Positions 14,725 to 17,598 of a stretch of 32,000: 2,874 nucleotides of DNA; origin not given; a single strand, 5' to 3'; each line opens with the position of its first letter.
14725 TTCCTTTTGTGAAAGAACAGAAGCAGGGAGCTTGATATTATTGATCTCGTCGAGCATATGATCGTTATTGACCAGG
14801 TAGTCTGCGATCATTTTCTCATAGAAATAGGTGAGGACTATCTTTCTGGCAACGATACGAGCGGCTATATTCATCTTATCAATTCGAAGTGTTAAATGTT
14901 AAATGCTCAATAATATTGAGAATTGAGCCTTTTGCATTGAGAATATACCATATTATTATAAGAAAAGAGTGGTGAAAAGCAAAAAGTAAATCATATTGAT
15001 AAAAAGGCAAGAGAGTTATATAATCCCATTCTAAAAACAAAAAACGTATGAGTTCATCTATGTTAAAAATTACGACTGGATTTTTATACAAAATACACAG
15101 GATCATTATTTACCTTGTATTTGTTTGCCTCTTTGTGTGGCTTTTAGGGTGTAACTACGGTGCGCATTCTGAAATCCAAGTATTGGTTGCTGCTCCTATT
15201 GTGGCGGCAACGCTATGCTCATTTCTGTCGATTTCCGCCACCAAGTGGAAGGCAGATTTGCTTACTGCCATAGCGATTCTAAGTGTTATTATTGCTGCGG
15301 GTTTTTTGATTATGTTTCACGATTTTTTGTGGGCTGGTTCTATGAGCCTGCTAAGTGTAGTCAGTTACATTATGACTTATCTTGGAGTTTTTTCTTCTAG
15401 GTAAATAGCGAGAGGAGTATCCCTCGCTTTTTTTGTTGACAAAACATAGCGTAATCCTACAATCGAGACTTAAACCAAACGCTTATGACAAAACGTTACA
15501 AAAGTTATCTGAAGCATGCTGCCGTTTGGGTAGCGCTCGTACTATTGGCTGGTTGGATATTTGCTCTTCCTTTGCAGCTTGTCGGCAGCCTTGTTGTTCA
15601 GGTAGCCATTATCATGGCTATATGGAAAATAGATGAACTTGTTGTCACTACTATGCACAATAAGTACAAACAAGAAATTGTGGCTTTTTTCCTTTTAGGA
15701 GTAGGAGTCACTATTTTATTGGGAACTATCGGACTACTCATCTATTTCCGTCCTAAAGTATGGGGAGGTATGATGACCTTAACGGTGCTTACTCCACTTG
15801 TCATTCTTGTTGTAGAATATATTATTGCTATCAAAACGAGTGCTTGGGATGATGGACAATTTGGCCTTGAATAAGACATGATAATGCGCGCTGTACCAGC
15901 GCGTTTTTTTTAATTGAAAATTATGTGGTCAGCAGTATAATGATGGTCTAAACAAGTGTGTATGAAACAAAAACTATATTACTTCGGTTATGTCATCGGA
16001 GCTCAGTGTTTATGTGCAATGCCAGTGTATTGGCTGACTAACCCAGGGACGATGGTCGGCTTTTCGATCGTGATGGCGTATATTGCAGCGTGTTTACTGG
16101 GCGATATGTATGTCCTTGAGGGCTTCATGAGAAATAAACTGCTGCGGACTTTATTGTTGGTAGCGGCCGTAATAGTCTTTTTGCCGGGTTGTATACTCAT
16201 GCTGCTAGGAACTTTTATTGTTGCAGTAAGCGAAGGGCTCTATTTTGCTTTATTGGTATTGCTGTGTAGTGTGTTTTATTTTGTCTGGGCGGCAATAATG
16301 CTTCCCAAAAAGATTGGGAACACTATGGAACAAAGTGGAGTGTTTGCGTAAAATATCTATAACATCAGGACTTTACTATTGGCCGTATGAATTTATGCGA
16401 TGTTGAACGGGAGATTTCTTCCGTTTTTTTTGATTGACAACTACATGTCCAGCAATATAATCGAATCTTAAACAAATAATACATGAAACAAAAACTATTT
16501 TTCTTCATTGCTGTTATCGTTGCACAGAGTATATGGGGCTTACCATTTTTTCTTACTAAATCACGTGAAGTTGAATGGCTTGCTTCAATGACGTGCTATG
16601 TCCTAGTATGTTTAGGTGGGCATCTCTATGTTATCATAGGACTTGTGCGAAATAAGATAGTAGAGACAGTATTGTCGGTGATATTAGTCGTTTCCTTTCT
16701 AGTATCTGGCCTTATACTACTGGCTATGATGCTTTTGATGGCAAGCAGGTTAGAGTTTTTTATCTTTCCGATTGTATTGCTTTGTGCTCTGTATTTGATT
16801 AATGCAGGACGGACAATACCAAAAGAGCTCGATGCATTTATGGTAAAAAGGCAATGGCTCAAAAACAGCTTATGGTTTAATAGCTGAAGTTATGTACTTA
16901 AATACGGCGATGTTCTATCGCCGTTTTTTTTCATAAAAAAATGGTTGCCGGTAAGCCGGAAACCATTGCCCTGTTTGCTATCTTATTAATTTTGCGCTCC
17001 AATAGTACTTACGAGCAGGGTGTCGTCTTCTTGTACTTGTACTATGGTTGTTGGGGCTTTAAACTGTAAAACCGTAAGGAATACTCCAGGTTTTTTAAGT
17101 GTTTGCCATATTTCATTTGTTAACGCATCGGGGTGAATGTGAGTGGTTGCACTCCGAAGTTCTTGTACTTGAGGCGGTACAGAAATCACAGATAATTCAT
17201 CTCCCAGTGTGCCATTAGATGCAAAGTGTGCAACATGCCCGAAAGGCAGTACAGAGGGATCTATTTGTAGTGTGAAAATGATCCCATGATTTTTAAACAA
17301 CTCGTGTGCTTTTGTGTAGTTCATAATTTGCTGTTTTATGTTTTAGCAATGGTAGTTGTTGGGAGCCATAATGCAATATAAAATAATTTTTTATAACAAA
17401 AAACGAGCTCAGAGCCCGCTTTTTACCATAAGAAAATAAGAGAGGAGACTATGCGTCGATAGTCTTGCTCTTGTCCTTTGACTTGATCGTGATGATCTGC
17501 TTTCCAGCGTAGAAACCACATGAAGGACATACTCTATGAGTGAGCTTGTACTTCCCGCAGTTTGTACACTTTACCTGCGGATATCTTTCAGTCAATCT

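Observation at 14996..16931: Tandem array of four self-contained cassettes, each promoter - small 4-TM protein - terminator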

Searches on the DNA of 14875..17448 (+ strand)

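Call 87: search_dna_similar(query=window:14875-17448:+, collection=plasmids, mode=distant, max_evalue=0.001, max_rows=5)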
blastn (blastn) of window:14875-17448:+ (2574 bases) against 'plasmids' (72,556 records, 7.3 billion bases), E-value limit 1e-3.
No match.

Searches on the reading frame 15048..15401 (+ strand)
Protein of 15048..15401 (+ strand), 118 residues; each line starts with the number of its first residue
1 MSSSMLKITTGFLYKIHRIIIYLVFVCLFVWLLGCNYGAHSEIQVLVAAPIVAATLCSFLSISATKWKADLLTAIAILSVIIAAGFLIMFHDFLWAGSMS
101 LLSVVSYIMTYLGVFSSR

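Call 8: search_protein_families(library=pfam, max_evalue=1, proteins=[window:15048-15401:+])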
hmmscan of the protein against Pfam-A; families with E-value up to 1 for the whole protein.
window:15048-15401:+ (118 aa): 1 family
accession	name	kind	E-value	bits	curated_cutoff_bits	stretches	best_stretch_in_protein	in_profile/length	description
PF25665.1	His1_capsid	-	0.04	14.3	27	1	44-93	17-66/73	His1 virus capsid protein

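Call 9: search_protein_families(library=ncbifam, max_evalue=1, proteins=[window:15048-15401:+])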
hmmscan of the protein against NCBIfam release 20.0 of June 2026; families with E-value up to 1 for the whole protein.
window:15048-15401:+ (118 aa): 2 families
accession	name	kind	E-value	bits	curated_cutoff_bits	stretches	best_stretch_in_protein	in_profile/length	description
NF005169.0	PRK06638.2-4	equivalog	0.028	14.4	319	1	8-60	23-75/182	NADH-quinone oxidoreductase subunit J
NF033411.1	small_mem_YnhF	equivalog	0.06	13.3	30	1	71-86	9-24/29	cytochrome bd-I oxidase subunit CydH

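Call 35: find_homologous_proteins(query=window:15048-15401:+, max_evalue=1)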
Query window:15048-15401:+ (118 aa): 1 proteins with E <= 1 among 22 candidates.
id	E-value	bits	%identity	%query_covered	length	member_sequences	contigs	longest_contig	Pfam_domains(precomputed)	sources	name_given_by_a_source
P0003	8.5e-64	231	100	97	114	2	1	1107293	-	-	-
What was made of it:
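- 15048..15404 (+): Cassette 1 ORF (P1, 118 aa, 4 TM, N-in/C-in). No homolog in 5.8e9 proteins (call 35).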

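Call 49: search_protein_families(library=phrogs, max_evalue=0.1, proteins=[window:15048-15401:+])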
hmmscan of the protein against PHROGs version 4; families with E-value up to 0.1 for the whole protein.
window:15048-15401:+ (118 aa): 0 families

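Call 50: search_protein_families(library=padloc, max_evalue=0.1, proteins=[window:15048-15401:+])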
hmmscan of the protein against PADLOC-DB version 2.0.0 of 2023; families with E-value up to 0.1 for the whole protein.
window:15048-15401:+ (118 aa): 0 families

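Call 54: find_related_loci(query=window:15048-15401:+, collection=viral_contigs, flank=5000)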
Query window:15048-15401:+ (118 aa) in viral_contigs; peptide patterns used: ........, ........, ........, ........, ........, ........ (x = any residue, [..] = any of these).
7 stretches matched a pattern, but none encodes a relative of the query by tblastn (E <= 1e-3).

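Call 65: search_solved_structures(query=window:15048-15401:+, max_evalue=1)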
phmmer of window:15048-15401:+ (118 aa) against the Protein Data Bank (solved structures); distinct sequences matched with E-value up to 1: 2.
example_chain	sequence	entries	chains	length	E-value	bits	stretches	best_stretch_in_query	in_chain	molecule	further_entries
8sx7_A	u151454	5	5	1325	0.57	14.1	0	57-115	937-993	Multidrug resistance-associated protein 4 | Multidrug resistance-associated protein 4 isoform X1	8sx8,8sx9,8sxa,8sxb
8swn_A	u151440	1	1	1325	0.57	14.1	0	57-115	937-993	ATP binding cassette subfamily C member 4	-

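Call 86: search_dna_similar(query=window:15048-15401:+, collection=phages, mode=protein, max_evalue=0.01, max_rows=5)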
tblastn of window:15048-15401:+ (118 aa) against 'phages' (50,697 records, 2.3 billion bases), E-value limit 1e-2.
No match.

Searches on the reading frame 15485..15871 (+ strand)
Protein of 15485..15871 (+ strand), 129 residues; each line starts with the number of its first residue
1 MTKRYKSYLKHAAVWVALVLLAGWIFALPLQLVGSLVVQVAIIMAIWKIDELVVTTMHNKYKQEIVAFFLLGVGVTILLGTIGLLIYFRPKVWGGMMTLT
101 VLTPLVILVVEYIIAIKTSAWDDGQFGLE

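Call 8: search_protein_families(library=pfam, max_evalue=1, proteins=[window:15485-15871:+])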
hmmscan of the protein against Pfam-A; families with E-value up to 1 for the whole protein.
window:15485-15871:+ (129 aa): 0 families

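Call 9: search_protein_families(library=ncbifam, max_evalue=1, proteins=[window:15485-15871:+])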
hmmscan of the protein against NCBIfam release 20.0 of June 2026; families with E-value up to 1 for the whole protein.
window:15485-15871:+ (129 aa): 3 families
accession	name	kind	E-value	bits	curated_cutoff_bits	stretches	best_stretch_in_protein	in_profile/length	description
NF033663.1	AceI_fam_PACE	equivalog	0.063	13.4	180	1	16-114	20-123/136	AceI family chlorhexidine efflux PACE transporter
NF010533.0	PRK13922.9-5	equivalog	0.081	12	384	1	26-65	11-50/345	rod shape-determining protein MreC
TIGR02229.1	caa3_sub_IV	subfamily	0.25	12.1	37.25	1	11-79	10-79/92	caa(3)-type oxidase, subunit IV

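Call 14: find_encoding_contigs(protein=window:15485-15871:+, flank=10000, max_places=10)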
Protein window:15485-15871:+ (129 aa): 3 contigs read that carry it; 2 places shown.
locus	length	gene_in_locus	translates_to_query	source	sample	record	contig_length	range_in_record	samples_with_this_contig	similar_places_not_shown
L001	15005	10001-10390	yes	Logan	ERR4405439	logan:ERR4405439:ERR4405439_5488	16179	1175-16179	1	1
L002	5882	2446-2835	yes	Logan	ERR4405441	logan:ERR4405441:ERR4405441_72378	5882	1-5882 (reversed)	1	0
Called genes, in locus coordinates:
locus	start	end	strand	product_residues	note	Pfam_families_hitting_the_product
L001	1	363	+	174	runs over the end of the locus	PF26593:TraC-like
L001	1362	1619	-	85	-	-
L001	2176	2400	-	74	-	-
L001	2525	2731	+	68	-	-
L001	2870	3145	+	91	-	PF00154:RecA_N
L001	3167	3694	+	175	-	PF00154:RecA_N, PF21096:RecA_C (weak)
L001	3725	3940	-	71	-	-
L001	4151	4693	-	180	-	PF02875:Mur_ligase_C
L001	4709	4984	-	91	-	-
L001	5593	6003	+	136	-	-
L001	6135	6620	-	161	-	PF02355:SecD_SecF_C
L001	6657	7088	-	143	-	-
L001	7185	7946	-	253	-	PF22935:RM44_endonuclase (weak), PF14622:Ribonucleas_3_3, PF00636:Ribonuclease_3, PF00035:dsrm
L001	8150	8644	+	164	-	-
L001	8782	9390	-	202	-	PF01029:NusB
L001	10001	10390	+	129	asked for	-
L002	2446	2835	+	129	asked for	-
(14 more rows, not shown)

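Call 49: search_protein_families(library=phrogs, max_evalue=0.1, proteins=[window:15485-15871:+])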
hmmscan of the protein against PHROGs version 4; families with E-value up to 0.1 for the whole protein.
window:15485-15871:+ (129 aa): 1 family
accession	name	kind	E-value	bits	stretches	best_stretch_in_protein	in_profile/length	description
phrog_6328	-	unknown function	0.036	15.2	1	39-75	205-241/249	-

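Call 50: search_protein_families(library=padloc, max_evalue=0.1, proteins=[window:15485-15871:+])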
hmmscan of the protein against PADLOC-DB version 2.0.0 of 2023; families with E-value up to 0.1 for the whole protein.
window:15485-15871:+ (129 aa): 0 families

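Call 55: find_related_loci(query=window:15485-15871:+, collection=viral_contigs, flank=5000)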
Query window:15485-15871:+ (129 aa) in viral_contigs; peptide patterns used: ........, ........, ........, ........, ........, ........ (x = any residue, [..] = any of these).
16 stretches matched a pattern, but none encodes a relative of the query by tblastn (E <= 1e-3).

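Call 66: search_solved_structures(query=window:15485-15871:+, max_evalue=1)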
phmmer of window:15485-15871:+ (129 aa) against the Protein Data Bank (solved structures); distinct sequences matched with E-value up to 1: 0.
